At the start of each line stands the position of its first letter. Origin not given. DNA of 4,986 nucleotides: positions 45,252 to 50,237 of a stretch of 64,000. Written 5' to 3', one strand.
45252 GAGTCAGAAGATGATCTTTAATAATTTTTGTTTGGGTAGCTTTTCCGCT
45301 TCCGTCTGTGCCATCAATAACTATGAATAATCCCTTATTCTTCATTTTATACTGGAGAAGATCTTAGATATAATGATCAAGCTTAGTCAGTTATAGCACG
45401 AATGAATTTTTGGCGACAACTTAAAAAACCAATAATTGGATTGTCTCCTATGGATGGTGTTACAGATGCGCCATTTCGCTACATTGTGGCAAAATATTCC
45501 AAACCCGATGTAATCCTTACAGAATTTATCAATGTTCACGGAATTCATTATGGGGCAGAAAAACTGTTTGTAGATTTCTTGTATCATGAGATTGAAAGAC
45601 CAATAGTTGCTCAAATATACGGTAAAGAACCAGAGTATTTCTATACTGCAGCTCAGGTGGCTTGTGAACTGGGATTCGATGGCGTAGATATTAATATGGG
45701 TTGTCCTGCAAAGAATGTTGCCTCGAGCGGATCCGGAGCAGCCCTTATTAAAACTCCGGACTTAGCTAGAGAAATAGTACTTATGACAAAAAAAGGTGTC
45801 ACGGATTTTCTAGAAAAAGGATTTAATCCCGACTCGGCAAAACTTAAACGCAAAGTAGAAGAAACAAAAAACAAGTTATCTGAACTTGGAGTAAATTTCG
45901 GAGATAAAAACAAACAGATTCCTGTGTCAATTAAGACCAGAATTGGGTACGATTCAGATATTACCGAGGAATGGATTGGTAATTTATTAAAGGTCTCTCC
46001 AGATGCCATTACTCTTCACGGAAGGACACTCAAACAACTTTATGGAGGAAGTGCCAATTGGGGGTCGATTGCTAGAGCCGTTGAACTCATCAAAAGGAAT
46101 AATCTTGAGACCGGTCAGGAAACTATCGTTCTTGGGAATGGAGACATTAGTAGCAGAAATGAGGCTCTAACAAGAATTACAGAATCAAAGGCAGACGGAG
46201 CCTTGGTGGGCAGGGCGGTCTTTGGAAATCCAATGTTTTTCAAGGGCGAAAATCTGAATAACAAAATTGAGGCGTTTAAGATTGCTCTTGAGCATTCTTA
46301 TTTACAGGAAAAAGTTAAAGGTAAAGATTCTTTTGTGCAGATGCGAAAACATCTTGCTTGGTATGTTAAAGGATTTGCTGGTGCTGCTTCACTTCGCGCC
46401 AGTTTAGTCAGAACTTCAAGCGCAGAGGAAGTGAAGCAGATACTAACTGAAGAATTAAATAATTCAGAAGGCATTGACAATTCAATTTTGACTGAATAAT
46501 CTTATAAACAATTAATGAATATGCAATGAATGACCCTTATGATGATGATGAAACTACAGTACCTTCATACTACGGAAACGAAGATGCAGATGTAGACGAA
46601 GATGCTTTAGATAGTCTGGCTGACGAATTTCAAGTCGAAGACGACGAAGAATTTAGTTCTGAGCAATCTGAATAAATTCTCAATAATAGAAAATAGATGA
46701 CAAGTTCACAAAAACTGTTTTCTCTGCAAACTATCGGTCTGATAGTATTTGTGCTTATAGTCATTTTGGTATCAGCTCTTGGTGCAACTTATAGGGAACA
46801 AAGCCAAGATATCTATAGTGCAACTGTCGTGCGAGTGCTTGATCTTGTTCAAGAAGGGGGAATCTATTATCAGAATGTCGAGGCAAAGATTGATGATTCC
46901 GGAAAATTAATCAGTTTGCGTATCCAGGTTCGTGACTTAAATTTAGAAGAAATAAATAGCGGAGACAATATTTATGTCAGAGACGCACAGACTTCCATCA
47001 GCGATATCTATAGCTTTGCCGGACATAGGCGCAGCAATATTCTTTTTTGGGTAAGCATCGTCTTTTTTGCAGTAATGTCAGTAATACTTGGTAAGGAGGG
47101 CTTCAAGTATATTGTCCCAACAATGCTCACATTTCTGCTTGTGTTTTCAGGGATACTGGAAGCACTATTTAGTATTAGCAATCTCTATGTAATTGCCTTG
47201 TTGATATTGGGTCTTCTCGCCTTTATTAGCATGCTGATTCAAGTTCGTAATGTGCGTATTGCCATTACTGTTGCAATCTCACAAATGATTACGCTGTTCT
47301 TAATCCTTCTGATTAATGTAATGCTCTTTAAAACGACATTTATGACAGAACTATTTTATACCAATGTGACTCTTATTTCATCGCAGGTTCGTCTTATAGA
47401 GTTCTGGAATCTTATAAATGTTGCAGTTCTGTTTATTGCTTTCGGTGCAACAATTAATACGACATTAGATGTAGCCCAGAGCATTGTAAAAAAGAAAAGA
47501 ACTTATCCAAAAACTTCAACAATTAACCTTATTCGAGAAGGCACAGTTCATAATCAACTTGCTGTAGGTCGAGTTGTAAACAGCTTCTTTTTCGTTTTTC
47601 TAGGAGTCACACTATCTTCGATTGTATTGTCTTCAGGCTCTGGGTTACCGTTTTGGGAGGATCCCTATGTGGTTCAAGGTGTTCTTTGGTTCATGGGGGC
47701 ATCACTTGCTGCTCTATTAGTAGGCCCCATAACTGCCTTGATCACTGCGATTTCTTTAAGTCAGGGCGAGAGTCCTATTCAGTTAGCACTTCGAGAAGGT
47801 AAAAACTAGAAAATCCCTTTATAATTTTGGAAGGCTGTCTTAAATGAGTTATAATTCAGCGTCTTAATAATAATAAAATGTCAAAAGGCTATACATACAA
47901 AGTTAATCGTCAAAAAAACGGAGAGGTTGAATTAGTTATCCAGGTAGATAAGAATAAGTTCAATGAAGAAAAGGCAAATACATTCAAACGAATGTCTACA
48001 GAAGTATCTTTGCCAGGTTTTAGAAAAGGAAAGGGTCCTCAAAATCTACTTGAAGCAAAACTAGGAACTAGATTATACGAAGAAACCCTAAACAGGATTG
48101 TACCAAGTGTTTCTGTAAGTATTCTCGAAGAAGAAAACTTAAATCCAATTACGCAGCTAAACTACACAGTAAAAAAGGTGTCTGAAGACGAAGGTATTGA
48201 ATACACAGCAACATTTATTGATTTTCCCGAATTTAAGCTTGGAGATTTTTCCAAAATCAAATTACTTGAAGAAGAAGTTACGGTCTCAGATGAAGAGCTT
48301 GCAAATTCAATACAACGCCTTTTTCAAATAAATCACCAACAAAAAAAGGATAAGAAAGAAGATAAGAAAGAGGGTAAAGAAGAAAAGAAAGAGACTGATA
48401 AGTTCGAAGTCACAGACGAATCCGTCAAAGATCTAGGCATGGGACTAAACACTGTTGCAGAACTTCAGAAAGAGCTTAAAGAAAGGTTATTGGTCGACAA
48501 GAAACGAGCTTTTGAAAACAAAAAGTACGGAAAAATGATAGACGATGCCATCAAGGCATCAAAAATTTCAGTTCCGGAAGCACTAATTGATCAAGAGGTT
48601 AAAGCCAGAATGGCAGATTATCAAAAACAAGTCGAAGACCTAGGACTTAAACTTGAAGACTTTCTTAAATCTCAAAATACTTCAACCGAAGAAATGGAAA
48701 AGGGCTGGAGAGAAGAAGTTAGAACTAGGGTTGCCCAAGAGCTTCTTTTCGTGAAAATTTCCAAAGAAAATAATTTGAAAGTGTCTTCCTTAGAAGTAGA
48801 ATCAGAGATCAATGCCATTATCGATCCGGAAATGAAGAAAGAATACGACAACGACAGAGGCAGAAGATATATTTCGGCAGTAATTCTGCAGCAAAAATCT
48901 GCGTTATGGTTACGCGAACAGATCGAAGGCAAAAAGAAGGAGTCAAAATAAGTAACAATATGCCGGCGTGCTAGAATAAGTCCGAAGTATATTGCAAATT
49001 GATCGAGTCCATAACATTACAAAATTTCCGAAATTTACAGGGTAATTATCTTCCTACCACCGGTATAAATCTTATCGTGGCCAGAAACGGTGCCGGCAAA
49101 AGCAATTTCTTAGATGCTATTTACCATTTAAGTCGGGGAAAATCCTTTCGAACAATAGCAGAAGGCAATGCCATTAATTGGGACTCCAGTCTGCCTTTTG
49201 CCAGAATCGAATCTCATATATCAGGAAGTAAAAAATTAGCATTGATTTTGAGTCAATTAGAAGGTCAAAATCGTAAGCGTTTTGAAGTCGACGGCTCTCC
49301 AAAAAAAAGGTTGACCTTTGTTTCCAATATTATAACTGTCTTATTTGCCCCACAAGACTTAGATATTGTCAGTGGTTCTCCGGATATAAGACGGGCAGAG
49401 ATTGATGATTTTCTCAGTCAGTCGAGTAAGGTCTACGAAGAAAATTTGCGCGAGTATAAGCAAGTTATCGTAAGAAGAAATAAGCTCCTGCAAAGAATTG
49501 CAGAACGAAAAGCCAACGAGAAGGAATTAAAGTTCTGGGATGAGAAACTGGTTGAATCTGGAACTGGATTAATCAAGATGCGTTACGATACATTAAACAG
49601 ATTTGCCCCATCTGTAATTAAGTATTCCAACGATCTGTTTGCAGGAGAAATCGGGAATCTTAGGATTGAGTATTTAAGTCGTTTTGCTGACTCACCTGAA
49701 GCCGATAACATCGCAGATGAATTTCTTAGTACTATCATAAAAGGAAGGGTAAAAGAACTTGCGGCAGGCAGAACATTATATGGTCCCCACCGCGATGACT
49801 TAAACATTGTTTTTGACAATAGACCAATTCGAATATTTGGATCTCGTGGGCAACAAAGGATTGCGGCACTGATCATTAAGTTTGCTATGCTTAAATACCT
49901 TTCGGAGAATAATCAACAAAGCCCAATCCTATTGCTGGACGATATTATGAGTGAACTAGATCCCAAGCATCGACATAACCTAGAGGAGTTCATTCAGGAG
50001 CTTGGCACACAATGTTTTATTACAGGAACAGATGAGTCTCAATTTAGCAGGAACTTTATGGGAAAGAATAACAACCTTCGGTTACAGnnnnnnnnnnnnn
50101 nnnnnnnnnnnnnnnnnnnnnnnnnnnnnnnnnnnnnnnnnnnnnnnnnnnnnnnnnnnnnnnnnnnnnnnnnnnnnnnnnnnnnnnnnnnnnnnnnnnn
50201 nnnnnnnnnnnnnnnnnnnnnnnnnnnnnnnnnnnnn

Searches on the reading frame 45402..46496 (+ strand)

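Call 66: search_protein_families(library=pfam, proteins=[window:45402-46496:+], max_evalue=0.00001)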
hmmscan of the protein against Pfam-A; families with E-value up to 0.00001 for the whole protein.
window:45402-46496:+ (365 aa): 1 family
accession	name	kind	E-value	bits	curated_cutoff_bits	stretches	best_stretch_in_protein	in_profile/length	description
PF01207.24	Dus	-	8.7e-56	189.7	20.4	2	14-161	2-142/311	Dihydrouridine synthase (Dus)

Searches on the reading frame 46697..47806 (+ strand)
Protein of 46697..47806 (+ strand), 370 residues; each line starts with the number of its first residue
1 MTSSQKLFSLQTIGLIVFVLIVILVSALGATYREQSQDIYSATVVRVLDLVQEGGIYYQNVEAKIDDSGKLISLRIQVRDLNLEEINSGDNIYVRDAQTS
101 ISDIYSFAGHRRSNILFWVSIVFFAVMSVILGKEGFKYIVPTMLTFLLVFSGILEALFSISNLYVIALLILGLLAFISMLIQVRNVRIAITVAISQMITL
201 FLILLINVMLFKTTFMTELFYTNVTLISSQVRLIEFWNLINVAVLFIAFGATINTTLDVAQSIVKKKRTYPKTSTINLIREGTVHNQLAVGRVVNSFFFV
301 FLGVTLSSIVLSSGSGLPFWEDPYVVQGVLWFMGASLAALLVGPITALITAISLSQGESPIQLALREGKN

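Call 66: search_protein_families(library=pfam, proteins=[window:46697-47806:+], max_evalue=0.00001)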
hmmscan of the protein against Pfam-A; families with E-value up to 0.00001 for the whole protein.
window:46697-47806:+ (370 aa): 1 family
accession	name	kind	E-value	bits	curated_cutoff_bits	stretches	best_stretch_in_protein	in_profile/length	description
PF07907.16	YibE_F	-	2.6e-13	50.5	27.2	1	117-351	2-240/241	YibE/F-like protein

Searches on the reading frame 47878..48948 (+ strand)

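Call 66: search_protein_families(library=pfam, proteins=[window:47878-48948:+], max_evalue=0.00001)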
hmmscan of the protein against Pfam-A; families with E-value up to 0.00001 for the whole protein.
window:47878-48948:+ (357 aa): 2 families
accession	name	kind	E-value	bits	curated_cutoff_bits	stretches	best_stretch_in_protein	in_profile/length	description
PF05697.18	Trigger_N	-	2.5e-30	106.1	22.2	1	8-148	4-144/144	Bacterial trigger factor protein (TF)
PF05698.19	Trigger_C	-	8.8e-22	78.3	22.7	1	192-345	1-160/162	Bacterial trigger factor protein (TF) C-terminus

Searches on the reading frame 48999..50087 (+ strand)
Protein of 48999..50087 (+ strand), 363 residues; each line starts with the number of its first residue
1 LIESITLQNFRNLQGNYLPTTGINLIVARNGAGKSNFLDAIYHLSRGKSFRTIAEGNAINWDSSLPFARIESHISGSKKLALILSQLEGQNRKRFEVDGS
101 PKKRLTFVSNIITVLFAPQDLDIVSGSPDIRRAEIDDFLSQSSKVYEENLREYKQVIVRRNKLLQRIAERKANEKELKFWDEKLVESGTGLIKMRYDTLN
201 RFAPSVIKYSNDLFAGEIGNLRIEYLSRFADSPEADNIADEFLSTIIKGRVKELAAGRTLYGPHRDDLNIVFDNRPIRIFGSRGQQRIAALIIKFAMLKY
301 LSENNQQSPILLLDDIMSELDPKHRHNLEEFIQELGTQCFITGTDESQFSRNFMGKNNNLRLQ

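Call 66: search_protein_families(library=pfam, proteins=[window:48999-50087:+], max_evalue=0.00001)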
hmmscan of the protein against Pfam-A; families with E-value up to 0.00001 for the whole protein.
window:48999-50087:+ (363 aa): 3 families
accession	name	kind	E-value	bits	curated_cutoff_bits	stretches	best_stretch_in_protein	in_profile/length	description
PF02463.25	SMC_N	-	1.1e-21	77.8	40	1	1-350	1-203/220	RecF/RecN/SMC N terminal domain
PF13175.12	AAA_15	-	1.9e-08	34.8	32.1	1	1-91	1-55/374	AAA ATPase domain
PF13304.12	AAA_21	-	5.5e-07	30.4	27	0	29-342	7-296/304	AAA domain, putative AbiEii toxin, Type IV TA system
